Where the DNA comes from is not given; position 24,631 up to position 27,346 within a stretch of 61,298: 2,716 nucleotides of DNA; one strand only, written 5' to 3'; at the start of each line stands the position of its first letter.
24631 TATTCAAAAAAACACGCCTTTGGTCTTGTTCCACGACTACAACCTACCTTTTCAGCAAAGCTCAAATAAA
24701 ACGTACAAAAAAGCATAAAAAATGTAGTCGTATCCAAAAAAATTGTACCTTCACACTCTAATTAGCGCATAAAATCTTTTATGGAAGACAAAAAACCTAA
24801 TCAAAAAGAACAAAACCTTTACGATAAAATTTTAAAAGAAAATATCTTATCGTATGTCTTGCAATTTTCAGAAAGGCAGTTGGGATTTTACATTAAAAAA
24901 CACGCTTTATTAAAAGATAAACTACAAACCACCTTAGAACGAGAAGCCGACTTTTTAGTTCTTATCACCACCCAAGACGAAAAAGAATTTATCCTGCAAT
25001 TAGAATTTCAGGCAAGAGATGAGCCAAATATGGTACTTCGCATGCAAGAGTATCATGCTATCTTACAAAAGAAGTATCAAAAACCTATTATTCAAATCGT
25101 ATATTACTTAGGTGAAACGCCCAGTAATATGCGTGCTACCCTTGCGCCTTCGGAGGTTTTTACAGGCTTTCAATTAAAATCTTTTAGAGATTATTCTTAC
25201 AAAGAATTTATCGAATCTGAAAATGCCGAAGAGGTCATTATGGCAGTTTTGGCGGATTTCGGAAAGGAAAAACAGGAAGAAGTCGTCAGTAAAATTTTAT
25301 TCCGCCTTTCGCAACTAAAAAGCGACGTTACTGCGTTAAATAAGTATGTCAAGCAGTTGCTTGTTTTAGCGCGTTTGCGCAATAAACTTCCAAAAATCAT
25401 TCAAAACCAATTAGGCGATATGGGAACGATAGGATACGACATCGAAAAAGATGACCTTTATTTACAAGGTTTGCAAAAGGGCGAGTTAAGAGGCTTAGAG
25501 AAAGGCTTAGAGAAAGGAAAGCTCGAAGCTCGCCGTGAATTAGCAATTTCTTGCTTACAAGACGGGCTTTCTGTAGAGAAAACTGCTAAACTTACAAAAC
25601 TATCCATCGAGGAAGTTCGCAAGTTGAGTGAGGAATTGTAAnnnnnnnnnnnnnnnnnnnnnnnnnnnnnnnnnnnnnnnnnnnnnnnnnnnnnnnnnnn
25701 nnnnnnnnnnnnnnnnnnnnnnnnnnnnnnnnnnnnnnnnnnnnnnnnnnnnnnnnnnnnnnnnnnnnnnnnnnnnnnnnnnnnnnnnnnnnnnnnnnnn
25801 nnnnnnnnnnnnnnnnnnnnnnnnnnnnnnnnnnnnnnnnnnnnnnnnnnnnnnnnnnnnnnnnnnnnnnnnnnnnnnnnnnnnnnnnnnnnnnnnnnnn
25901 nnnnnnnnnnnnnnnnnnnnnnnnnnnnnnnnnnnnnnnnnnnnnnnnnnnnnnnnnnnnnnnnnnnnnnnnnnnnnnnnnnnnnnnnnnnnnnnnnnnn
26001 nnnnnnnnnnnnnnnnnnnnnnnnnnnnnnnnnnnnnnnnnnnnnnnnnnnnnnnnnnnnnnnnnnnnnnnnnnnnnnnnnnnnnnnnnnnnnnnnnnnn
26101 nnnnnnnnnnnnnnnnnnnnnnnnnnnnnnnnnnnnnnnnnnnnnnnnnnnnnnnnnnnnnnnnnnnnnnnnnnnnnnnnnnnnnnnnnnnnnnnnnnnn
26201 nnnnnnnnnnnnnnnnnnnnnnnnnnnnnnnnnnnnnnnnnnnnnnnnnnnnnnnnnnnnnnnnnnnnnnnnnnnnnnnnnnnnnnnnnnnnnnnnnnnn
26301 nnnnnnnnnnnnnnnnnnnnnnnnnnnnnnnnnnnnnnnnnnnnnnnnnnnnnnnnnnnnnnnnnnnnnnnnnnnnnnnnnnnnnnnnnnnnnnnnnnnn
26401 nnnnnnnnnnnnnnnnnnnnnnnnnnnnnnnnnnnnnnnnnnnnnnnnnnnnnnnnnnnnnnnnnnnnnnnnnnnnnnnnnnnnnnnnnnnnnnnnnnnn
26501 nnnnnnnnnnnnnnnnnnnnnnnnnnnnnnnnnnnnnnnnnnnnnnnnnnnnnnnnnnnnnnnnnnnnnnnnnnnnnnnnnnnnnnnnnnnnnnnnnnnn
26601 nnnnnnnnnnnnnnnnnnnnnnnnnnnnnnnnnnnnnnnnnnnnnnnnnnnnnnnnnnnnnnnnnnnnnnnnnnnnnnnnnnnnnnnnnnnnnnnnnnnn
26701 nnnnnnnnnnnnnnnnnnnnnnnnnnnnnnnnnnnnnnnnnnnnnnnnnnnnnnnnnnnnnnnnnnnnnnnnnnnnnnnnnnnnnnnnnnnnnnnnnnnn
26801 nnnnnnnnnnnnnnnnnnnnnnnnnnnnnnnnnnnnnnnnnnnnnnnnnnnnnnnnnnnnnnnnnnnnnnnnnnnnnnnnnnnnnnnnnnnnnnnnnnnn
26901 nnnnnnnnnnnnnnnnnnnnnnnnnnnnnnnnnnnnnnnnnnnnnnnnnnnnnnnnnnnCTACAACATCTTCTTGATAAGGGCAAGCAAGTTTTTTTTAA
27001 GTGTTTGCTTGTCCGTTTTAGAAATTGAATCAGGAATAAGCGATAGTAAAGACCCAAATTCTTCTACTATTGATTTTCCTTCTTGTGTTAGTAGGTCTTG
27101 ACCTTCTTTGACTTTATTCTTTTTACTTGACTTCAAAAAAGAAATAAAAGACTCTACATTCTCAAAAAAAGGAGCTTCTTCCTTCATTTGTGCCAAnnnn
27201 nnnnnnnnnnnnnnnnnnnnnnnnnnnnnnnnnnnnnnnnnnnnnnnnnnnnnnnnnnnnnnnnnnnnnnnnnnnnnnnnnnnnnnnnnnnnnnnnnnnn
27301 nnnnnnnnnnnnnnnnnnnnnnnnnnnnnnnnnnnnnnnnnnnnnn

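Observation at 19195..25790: Two near-identical Rpn-family nuclease genes in direct orientation bracket a 3.5-kb propeller-sensor PP2C phosphatase gene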

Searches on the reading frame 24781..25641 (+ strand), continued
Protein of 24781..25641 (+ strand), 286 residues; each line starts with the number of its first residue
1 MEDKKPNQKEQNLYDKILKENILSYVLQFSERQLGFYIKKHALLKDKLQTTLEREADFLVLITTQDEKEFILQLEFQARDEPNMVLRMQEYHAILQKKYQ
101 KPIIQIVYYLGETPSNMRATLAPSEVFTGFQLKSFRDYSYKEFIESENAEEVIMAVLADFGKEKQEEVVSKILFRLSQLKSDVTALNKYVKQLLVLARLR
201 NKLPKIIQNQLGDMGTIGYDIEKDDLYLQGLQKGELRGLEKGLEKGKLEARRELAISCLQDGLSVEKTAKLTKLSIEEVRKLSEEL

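Call 52: find_encoding_contigs(protein=P0011, flank=8000, max_places=4)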
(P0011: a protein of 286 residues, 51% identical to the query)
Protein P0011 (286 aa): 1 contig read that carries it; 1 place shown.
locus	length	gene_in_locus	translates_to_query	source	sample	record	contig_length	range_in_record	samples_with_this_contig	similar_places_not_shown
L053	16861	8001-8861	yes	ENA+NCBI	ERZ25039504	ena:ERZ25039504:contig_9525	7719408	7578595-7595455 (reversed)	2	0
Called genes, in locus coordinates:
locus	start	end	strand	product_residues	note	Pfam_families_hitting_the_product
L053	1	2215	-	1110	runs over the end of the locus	PF25778:DUF7948, PF00801:PKD (faint), PF18911:PKD_4 (weak), PF13585:CHU_C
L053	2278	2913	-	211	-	PF00392:GntR, PF07729:FCD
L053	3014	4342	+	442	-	PF00202:Aminotran_3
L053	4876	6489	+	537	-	-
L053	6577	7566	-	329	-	PF21189:PHA02142, PF09414:RNA_ligase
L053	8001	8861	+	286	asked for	-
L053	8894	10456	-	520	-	PF00474:SSF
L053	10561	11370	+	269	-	PF00106:adh_short, PF08659:KR, PF13561:adh_short_C2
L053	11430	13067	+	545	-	-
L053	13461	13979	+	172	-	PF03330:DPBB_1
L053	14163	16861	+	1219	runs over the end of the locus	-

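Call 75: search_dna_similar(query=window:24781-25641:+, collection=plasmids, mode=protein, max_evalue=0.001, max_rows=12)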
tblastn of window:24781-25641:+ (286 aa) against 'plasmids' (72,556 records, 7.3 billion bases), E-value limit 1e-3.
No match.

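Call 80: find_related_loci(query=A4, collection=metagenome_contigs, flank=3000)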
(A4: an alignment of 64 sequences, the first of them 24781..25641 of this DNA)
Query A4 (286 aa) in metagenome_contigs; peptide patterns used: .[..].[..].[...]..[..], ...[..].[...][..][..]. (x = any residue, [..] = any of these).
183 stretches matched a pattern; 50 encode a relative of the query (tblastn E <= 1e-3); 50 distinct loci.
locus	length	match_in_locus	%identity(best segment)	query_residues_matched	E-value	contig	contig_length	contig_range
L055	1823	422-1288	50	1-286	5e-89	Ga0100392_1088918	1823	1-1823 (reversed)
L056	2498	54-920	50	1-286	4e-86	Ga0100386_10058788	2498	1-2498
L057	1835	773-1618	50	1-283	3e-85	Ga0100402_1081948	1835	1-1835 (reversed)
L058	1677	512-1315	51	4-279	1e-80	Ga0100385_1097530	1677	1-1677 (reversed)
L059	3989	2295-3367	47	14-286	4e-69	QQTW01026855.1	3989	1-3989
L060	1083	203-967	47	15-286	2e-73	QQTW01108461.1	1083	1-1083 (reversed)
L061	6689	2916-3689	46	12-286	3e-67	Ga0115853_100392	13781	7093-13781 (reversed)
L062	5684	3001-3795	44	5-286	5e-66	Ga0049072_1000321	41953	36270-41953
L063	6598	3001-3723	52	9-246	1e-62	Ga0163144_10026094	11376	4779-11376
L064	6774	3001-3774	44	15-284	3e-62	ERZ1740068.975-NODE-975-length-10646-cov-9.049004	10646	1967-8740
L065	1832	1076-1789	46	14-253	3e-63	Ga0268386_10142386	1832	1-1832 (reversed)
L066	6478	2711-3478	42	14-286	5e-60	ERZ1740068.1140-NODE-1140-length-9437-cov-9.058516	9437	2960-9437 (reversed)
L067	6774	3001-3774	42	12-283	2e-58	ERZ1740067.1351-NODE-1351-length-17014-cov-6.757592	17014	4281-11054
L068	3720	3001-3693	49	14-246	5e-57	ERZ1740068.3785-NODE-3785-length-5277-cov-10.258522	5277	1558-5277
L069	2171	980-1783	41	14-286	5e-56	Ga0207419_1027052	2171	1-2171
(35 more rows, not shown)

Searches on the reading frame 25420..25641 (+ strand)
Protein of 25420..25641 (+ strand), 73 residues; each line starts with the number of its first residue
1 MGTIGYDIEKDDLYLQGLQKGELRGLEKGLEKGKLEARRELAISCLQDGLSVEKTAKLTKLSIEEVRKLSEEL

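Call 69: predict_structure(alignment_id=A7)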
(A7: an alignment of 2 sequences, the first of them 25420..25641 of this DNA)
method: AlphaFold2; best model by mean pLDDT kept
length: 73 residues; sequences in the alignment: 2
mean_pLDDT: 76.2   pTM: 0.52
mean pLDDT of the five models: 76.2, 72.5, 71.4, 71.3, 67.6
residues with pLDDT >= 90: 33; 70-90: 10; 50-70: 27; < 50: 3
segments of 3 or more residues with pLDDT < 50: 1-3
pLDDT, mean of each block of 10 residues (from residue 1): 50 54 60 84 94 94 94 88
secondary structure, 60 per line:
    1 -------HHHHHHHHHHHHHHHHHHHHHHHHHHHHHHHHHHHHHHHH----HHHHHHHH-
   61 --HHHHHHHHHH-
elements in order: H8-47 H52-59 H63-72

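Call 71: fold_search(model_id=the predicted structure, library=pdb)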
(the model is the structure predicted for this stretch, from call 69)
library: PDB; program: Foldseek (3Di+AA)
matches with E <= 10: 353; with E <= 0.001: 0
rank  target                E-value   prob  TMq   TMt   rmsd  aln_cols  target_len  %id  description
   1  2r0q_D                6.7e-01  0.97  0.45  0.18   0.9        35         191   17  Crystal structure of a serine recombinase- DNA regulatory complex (released 2008-04-01)
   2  2r0q_C                7.7e-01  0.77  0.51  0.20   8.5        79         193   13  Crystal structure of a serine recombinase- DNA regulatory complex (released 2008-04-01)
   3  4zmr_A                1.2e+00  0.80  0.37  0.14   1.5        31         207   22  Structural characterization of the full-length response regulator spr1814 in complex with a phosphate analogue reveals (released 2016-04-27)
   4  5cy1_B                1.2e+00  0.30  0.42  0.18  13.7        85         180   18  Tn3 resolvase - site III complex crystal form I (released 2017-01-11)
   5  2gm4_A                1.2e+00  0.28  0.38  0.16  11.9        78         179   15  An activated, tetrameric gamma-delta resolvase: Hin chimaera bound to cleaved DNA (released 2006-06-27)
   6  2lvs_MODEL_1_A        1.5e+00  0.89  0.48  0.34   1.3        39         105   26  NMR solution structure of a CRISPR repeat binding protein (released 2013-01-23)
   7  8q4d_A                1.7e+00  0.77  0.43  0.09   1.2        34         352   18  IstA-IstB(E167Q) Strand Transfer Complex (released 2024-07-10)
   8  4hye_A                1.7e+00  0.66  0.37  0.14   1.4        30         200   23  Crystal structure of a response regulator spr1814 from Streptococcus pneumoniae reveals unique interdomain contacts am (released 2013-06-05)
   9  2h27_A                1.8e+00  0.38  0.37  0.38   7.8        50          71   24  Crystal Structure of Escherichia coli SigmaE Region 4 Bound to its-35 Element DNA (released 2006-08-22)
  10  1trr_A                1.8e+00  0.38  0.53  0.38  13.2        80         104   12  TANDEM BINDING IN CRYSTALS OF A TRP REPRESSOR/OPERATOR HALF-SITE COMPLEX (released 1993-10-21)
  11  3clo_C                1.8e+00  0.38  0.34  0.10   5.7        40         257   22  Crystal structure of putative transcriptional regulator containing a LuxR DNA binding domain (NP_811094.1) from Bacter (released 2008-04-01)
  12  2x48_A                2.0e+00  0.80  0.45  0.59   1.3        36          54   22  ORF 55 from Sulfolobus islandicus rudivirus 1 (released 2010-07-21)
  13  4yrv_A                2.0e+00  0.47  0.38  0.11   2.6        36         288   22  Crystal structure of Anabaena transcription factor HetR complexed with 21-bp DNA from hetP promoter (released 2015-12-02)
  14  2h27_D                2.0e+00  0.35  0.37  0.39   7.8        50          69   24  Crystal Structure of Escherichia coli SigmaE Region 4 Bound to its-35 Element DNA (released 2006-08-22)
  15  2cob_MODEL_1_A        2.2e+00  0.82  0.46  0.48   1.1        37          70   24  Solution structures of the HTH domain of human LCoR protein (released 2005-11-17)
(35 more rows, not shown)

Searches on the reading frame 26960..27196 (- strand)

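Call 88: search_protein_families(library=ncbifam, proteins=[window:26960-27196:-], max_evalue=1)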
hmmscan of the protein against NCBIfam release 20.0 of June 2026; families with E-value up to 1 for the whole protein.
window:26960-27196:- (78 aa): 3 families
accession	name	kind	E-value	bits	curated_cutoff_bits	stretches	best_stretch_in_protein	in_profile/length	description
NF005219.0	PRK06707.1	equivalog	0.019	13.4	498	1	6-69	402-467/536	amidase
NF005703.0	PRK07515.1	equivalog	0.067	12.1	304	1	5-59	228-283/373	beta-ketoacyl-ACP synthase III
NF041512.1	PA2817_fam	subfamily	0.14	12.4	70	1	5-38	32-65/136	PA2817 family protein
